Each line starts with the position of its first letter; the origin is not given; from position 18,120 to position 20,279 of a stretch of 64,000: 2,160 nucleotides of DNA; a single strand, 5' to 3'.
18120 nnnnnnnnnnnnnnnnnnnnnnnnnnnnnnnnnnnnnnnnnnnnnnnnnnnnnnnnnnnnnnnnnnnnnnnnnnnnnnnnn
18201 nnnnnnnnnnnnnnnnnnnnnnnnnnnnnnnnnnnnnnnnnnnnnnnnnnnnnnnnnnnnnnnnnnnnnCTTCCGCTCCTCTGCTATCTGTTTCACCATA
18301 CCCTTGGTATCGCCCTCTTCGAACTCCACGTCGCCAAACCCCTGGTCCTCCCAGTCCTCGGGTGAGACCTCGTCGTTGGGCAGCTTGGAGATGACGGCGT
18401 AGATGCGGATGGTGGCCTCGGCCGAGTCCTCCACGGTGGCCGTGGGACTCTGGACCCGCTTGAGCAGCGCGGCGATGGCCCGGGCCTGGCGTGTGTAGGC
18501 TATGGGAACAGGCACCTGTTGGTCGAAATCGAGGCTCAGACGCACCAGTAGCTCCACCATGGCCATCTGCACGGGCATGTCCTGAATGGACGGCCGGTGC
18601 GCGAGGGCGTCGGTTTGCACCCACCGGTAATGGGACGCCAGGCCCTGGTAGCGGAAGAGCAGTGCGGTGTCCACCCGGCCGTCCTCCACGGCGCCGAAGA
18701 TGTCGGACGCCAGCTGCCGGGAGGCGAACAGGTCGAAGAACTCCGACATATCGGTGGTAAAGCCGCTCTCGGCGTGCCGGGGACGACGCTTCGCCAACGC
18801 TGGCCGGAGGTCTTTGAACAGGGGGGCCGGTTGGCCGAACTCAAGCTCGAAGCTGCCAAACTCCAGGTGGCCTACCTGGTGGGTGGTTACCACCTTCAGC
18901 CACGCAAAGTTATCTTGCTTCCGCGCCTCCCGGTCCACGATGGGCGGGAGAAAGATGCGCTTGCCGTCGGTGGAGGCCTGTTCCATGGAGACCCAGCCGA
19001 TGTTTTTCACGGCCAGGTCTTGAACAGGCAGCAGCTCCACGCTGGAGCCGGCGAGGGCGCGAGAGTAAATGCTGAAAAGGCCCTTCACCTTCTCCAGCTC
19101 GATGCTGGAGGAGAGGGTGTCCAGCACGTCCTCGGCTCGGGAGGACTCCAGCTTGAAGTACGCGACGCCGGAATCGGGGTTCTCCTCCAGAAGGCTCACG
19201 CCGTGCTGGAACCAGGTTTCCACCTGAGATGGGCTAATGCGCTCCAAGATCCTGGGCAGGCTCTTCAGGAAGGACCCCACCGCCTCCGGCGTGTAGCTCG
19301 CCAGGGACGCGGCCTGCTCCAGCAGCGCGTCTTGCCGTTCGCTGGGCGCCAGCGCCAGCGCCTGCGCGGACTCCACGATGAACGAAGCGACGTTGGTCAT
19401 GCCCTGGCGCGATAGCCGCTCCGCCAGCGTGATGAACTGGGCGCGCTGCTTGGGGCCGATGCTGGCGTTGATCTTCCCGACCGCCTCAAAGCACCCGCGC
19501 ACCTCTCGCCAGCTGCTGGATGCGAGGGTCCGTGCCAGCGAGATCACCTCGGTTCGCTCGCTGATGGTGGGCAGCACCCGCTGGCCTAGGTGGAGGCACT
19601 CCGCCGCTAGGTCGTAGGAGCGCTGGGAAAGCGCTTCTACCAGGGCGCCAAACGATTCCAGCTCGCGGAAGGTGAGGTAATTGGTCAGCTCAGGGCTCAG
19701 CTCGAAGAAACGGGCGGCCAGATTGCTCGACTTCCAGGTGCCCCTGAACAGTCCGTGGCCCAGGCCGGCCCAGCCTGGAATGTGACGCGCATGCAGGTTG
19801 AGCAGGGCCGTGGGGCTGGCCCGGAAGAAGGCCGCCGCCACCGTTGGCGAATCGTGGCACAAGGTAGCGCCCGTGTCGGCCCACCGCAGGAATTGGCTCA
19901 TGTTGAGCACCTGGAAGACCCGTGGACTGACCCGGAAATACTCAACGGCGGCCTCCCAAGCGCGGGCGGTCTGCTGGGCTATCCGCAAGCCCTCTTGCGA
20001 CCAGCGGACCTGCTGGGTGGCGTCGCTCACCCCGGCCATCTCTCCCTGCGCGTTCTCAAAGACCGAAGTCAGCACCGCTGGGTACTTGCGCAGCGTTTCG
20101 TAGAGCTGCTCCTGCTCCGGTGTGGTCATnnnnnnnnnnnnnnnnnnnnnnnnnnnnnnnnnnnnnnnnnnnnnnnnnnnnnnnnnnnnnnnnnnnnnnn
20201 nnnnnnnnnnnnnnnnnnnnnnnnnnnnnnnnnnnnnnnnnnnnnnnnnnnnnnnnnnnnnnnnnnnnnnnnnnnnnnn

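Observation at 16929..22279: coaE / CbbQ-NorQ AAA+ / CoA-pyrophosphatase-type Nudix / 1066-aa VWA protein packed as one translationally coupled unit with no client enzyme in sight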

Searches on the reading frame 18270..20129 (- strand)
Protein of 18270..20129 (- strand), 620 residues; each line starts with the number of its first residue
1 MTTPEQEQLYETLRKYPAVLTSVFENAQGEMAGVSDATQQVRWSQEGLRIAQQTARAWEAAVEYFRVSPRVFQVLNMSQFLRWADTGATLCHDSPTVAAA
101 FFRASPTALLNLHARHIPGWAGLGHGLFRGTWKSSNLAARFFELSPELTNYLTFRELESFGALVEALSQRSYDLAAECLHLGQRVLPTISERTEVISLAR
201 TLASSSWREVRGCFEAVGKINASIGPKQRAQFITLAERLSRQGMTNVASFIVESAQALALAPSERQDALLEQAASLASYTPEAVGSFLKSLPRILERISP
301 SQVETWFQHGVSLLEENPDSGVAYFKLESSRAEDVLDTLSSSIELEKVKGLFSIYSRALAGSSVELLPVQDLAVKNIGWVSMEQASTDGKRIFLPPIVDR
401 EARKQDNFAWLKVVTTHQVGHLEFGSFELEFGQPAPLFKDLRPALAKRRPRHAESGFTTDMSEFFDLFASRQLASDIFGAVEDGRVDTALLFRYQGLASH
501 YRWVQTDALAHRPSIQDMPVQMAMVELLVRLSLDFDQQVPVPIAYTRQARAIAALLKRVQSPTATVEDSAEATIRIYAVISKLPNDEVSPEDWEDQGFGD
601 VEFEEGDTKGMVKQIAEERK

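Call 39: search_protein_representatives(protein=window:18270-20129:-)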
Query: 620 residues. Proteins with E-value up to 0.001 (for the whole library): 1048; up to 1e-10: 596; up to 1e-30: 198. The best 150 are listed.
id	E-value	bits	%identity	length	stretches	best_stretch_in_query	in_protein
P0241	5.0e-144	497.4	41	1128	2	4-464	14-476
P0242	4.3e-132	458.0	39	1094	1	8-602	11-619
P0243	1.2e-130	453.2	42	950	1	8-611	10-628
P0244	1.2e-128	446.6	38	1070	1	11-595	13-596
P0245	2.2e-121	422.6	37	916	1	6-611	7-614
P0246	6.8e-119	414.4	39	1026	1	11-595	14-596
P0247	1.3e-118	413.5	38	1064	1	12-586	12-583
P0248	2.3e-118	412.7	43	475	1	7-448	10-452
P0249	4.7e-118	411.7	38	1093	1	11-608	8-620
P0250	1.5e-111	390.1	38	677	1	17-602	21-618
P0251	2.9e-111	389.2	37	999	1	39-609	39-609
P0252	1.0e-108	380.8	35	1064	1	41-609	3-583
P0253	4.0e-105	369.0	35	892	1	11-602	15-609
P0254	6.8e-105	368.2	36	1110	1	3-601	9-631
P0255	6.8e-105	368.2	31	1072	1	9-597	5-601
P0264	9.2e-92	324.8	32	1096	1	17-618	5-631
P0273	9.2e-86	305.0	31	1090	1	22-593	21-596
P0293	1.3e-65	238.6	31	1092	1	42-598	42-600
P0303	6.7e-58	213.0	27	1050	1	42-605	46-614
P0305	5.6e-57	210.0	31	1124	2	56-592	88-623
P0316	2.3e-54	201.4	34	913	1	25-366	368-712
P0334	5.7e-48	180.3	42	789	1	332-585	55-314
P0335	1.1e-47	179.4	41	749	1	342-596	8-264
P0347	1.9e-45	171.9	27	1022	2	40-428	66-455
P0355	2.0e-43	165.3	25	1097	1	25-586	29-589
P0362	1.1e-41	159.5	29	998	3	270-582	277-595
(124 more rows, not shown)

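Call 40: predict_structure(alignment_id=A2)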
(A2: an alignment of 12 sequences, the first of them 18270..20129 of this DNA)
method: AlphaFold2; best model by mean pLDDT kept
length: 620 residues; sequences in the alignment: 12
mean_pLDDT: 85.4   pTM: 0.56
mean pLDDT of the five models: 85.4, 82.6, 82.3, 82.2, 74.3
residues with pLDDT >= 90: 373; 70-90: 167; 50-70: 31; < 50: 49
segments of 3 or more residues with pLDDT < 50: 343-348, 363-398, 451-457
pLDDT, mean of each block of 10 residues (from residue 1): 78 92 94 91 95 93 97 95 96 94 96 95 94 95 95 95 94 95 92 95 91 91 88 95 92 93 89 93 94 84 88 92 90 81 52 61 46 39 34 45 71 77 80 87 80 51 86 93 92 83 88 92 95 92 95 95 93 96 90 91 84 79
secondary structure, 60 per line:
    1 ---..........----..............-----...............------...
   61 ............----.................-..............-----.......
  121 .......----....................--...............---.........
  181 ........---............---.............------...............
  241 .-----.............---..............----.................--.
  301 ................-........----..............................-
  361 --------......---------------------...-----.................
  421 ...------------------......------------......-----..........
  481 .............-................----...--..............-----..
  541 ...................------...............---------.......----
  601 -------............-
elements in order: H4-13 H18-31 H37-51 H58-72 H77-93 H95-108 H114-127 H132-151 H154-168 H172-188 H192-203 H207-219 H226-241 H247-259 H263-276 H281-297 H300-316 H318-325 H330-359 H369-374 H404-423 H442-447 H460-465 H471-493 H495-510 H520-533 E539-542 H543-559 H566-580 E593-596 H608-619

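Call 43: find_encoding_contigs(protein=P0355, flank=8000, max_places=3)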
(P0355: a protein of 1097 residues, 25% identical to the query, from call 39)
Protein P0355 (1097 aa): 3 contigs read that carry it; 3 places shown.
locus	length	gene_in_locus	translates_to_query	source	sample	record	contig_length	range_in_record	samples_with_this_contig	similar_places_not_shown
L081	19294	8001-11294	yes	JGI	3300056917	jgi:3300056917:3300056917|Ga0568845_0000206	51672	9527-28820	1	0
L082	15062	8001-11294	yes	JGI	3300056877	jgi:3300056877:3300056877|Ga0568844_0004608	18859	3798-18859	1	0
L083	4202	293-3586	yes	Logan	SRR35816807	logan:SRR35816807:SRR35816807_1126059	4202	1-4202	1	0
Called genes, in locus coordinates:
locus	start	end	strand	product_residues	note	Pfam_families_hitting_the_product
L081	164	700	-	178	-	PF04978:MST (weak), PF12867:DinB_2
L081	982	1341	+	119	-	-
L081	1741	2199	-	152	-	-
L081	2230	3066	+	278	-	PF00378:ECH_1, PF16113:ECH_2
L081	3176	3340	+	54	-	-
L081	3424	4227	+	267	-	PF00296:Bac_luciferase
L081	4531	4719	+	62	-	-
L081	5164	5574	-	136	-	-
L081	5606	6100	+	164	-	PF00296:Bac_luciferase (weak)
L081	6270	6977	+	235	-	PF02811:PHP (weak), PF13263:PHP_C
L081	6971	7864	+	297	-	PF07728:AAA_5, PF08406:CbbQ_C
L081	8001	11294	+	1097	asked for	PF00092:VWA (faint)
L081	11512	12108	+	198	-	PF01121:CoaE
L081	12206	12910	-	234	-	PF07758:DUF1614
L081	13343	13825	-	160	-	PF01980:TrmO_N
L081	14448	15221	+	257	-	PF01904:DUF72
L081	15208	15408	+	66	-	-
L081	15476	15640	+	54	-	-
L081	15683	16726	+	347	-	PF01137:RTC, PF05189:RTC_insert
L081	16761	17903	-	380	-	PF00155:Aminotran_1_2, PF00266:Aminotran_5, PF01041:DegT_DnrJ_EryC1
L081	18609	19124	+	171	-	PF00005:ABC_tran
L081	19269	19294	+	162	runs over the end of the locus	-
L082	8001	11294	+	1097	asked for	PF00092:VWA (faint)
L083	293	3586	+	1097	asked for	PF00092:VWA (faint)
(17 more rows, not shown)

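Call 44: find_encoding_contigs(protein=P0303, flank=8000, max_places=3)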
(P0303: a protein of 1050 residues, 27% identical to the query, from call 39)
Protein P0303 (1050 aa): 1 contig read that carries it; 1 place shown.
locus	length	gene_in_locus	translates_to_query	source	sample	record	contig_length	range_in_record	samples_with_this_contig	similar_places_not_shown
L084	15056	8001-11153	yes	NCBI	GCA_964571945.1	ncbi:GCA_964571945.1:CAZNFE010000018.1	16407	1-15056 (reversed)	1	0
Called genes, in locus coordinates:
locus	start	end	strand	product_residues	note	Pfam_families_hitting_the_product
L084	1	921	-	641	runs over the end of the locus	PF01558:POR, PF01855:POR_N, PF17147:PFOR_II (weak)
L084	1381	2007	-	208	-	PF02613:Nitrate_red_del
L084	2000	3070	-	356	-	PF12797:Fer4_2 (faint), PF13187:Fer4_9 (faint), PF13237:Fer4_10 (faint), PF12838:Fer4_7 (weak), PF13247:Fer4_11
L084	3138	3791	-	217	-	PF09459:EB_dh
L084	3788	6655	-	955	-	PF00384:Molybdopterin, PF01568:Molydop_binding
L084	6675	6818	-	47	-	-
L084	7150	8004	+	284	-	PF07728:AAA_5, PF08406:CbbQ_C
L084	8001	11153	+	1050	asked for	PF00092:VWA (weak)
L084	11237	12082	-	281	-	PF13489:Methyltransf_23 (weak), PF01209:Ubie_methyltran (faint), PF05175:MTS (weak), PF13847:Methyltransf_31, PF08241:Methyltransf_11, PF08242:Methyltransf_12, PF13649:Methyltransf_25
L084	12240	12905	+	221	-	PF07978:NIPSNAP (faint)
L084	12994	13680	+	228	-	-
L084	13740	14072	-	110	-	-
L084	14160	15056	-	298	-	?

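Call 47: find_encoding_contigs(protein=P0362, flank=7000, max_places=2)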
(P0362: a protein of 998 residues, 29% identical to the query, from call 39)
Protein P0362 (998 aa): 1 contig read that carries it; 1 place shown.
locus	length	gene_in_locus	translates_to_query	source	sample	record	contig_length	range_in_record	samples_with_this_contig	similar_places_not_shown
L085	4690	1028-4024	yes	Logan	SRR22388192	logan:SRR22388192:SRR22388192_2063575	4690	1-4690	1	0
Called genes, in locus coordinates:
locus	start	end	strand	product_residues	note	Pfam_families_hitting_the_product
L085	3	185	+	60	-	?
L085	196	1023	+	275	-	PF01078:Mg_chelatase (faint), PF07728:AAA_5, PF08406:CbbQ_C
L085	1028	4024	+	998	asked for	PF00092:VWA (faint)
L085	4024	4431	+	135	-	-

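Call 48: find_encoding_contigs(protein=P0273, flank=7000, max_places=2)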
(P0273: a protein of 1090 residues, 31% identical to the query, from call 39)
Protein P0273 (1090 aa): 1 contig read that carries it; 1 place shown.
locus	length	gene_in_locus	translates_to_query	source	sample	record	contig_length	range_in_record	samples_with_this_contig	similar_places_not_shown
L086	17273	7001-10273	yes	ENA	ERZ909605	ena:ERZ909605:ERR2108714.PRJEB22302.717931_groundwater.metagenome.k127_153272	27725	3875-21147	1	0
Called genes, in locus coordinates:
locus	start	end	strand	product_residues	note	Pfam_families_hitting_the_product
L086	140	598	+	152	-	PF09424:YqeY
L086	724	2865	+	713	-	PF07697:7TMR-HDED, PF07698:7TM-7TMR_HD, PF01966:HD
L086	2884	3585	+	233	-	PF13507:GATase_5, PF01965:DJ-1_PfpI, PF07685:GATase_3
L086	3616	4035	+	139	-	-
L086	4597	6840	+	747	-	PF18072:FGAR-AT_linker, PF00586:AIRS, PF02769:AIRS_C, PF00586:AIRS, PF02769:AIRS_C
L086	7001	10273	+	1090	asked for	PF00092:VWA (weak)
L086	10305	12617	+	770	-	PF07690:MFS_1 (weak), PF01564:Spermine_synth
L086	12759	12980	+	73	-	-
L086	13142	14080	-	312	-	PF13177:DNA_pol3_delta2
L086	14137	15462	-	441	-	PF00278:Orn_DAP_Arg_deC, PF02784:Orn_Arg_deC_N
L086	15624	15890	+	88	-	PF13560:HTH_31, PF01381:HTH_3, PF12844:HTH_19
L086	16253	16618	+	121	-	-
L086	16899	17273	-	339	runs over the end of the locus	PF01636:APH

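Call 49: find_encoding_contigs(protein=P0347, flank=7000, max_places=2)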
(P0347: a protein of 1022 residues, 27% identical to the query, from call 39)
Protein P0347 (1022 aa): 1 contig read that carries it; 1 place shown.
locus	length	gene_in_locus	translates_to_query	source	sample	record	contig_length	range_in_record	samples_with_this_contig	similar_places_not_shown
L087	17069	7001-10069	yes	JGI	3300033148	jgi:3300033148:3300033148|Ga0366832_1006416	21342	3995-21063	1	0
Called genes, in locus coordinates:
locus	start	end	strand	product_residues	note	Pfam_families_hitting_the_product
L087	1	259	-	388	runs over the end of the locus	PF01966:HD, PF13286:HD_assoc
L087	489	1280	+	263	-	PF01026:TatD_DNase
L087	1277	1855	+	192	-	PF02545:Maf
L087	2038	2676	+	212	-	PF12945:PilZNR, PF07238:PilZ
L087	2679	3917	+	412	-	PF11871:DUF3391, PF13487:HD_5, PF01966:HD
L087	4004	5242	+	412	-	PF11871:DUF3391, PF13487:HD_5, PF01966:HD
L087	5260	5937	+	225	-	PF01168:Ala_racemase_N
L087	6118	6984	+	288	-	PF07728:AAA_5, PF08406:CbbQ_C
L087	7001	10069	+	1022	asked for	PF00092:VWA (weak)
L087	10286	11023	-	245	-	PF08032:SpoU_sub_bind, PF00588:SpoU_methylase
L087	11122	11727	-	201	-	PF00625:Guanylate_kin, PF13238:AAA_18 (weak), PF13401:AAA_22 (faint)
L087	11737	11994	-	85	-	PF04025:RemA-like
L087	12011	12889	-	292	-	PF03755:YicC-like_N, PF08340:YicC-like_C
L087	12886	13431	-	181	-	PF14385:DUF4416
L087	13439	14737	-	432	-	PF01210:NAD_Gly3P_dh_N (faint), PF03721:UDPG_MGDP_dh_N, PF00984:UDPG_MGDP_dh, PF03720:UDPG_MGDP_dh_C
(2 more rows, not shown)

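Call 51: find_encoding_contigs(protein=P0293, flank=7000, max_places=2)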
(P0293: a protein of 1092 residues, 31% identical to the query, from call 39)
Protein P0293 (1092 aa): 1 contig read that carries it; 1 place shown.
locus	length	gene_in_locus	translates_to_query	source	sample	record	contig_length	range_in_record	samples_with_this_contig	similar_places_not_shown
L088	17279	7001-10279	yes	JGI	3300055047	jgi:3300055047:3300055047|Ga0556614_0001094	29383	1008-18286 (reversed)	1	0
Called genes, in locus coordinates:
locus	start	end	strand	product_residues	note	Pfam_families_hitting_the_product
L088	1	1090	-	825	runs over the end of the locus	PF17764:PriA_3primeBD, PF04851:ResIII, PF00270:DEAD, PF00271:Helicase_C (faint), PF18319:Zn_ribbon_PriA, PF18074:PriA_C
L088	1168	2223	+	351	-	PF01075:Glyco_transf_9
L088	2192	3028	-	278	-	PF13189:Cytidylate_kin2, PF04972:BON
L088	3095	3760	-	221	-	PF08279:HTH_11, PF12802:MarR_2 (faint), PF12840:HTH_20 (weak), PF13412:HTH_24 (weak), PF21476:PF0610-like_N (weak)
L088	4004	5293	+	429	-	PF00140:Sigma70_r1_2, PF04542:Sigma70_r2, PF04539:Sigma70_r3 (weak), PF04545:Sigma70_r4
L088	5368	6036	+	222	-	PF13263:PHP_C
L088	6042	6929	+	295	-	PF07728:AAA_5, PF08406:CbbQ_C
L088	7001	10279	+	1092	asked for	PF00092:VWA (weak)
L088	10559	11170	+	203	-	PF01121:CoaE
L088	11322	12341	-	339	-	PF00146:NADHdh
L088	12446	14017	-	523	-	PF00111:Fer2, PF13510:Fer2_4, PF10588:NADH-G_4Fe-4S_3, PF22117:Fer4_Nqo3, PF04879:Molybdop_Fe4S4, PF22151:Fer4_NDSU1, PF00384:Molybdopterin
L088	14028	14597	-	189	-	PF00329:Complex1_30kDa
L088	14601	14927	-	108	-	PF00085:Thioredoxin, PF13098:Thioredoxin_2, PF13905:Thioredoxin_8 (faint)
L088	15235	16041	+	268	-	PF01520:Amidase_3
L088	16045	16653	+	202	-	PF10646:Germane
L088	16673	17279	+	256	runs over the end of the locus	PF01138:RNase_PH, PF03725:RNase_PH_C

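Call 52: find_encoding_contigs(protein=P0264, flank=7000, max_places=2)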
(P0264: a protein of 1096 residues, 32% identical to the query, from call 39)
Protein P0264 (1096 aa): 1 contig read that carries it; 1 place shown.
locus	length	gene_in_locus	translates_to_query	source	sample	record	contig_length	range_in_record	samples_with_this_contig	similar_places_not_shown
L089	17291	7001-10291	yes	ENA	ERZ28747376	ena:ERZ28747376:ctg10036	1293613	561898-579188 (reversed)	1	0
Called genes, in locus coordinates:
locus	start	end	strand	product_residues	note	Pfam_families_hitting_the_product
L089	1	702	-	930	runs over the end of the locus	PF02463:SMC_N (faint), PF13476:AAA_23, PF13514:AAA_27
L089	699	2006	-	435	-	PF00149:Metallophos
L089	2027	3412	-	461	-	PF05496:RuvB_N, PF00158:Sigma54_activat (faint), PF01078:Mg_chelatase (faint), PF13173:AAA_14 (weak), PF00004:AAA, PF07728:AAA_5, PF16193:AAA_assoc_2, PF12002:MgsA_C, +1 more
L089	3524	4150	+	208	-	PF01121:CoaE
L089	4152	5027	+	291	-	PF07728:AAA_5, PF08406:CbbQ_C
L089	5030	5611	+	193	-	PF00293:NUDIX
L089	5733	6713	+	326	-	PF05721:PhyH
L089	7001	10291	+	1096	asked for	-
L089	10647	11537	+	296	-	PF03328:HpcH_HpaI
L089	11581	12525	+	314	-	PF01073:3Beta_HSD, PF01370:Epimerase, PF07993:NAD_binding_4 (faint), PF16363:GDP_Man_Dehyd (weak)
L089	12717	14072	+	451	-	PF13393:tRNA-synt_His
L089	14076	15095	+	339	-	PF01634:HisG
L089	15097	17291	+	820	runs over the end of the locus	PF00815:Histidinol_dh, PF00155:Aminotran_1_2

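Call 53: search_solved_structures(query=L081:6270-6977:+, max_evalue=0.001)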
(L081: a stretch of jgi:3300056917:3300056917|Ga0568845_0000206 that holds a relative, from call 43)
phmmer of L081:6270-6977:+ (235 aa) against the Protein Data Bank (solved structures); distinct sequences matched with E-value up to 0.001: 3.
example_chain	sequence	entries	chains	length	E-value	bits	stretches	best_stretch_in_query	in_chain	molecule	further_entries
3e0f_A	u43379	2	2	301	1.5e-06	31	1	4-68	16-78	Putative Metal-dependent Phosphoesterase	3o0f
2yb1_A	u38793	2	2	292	1.5e-05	27.8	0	3-76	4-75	AMIDOHYDROLASE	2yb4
7udj_H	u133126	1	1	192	0.00065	22.4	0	92-144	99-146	De novo designed helical repeat protein RPB_PEW3_R4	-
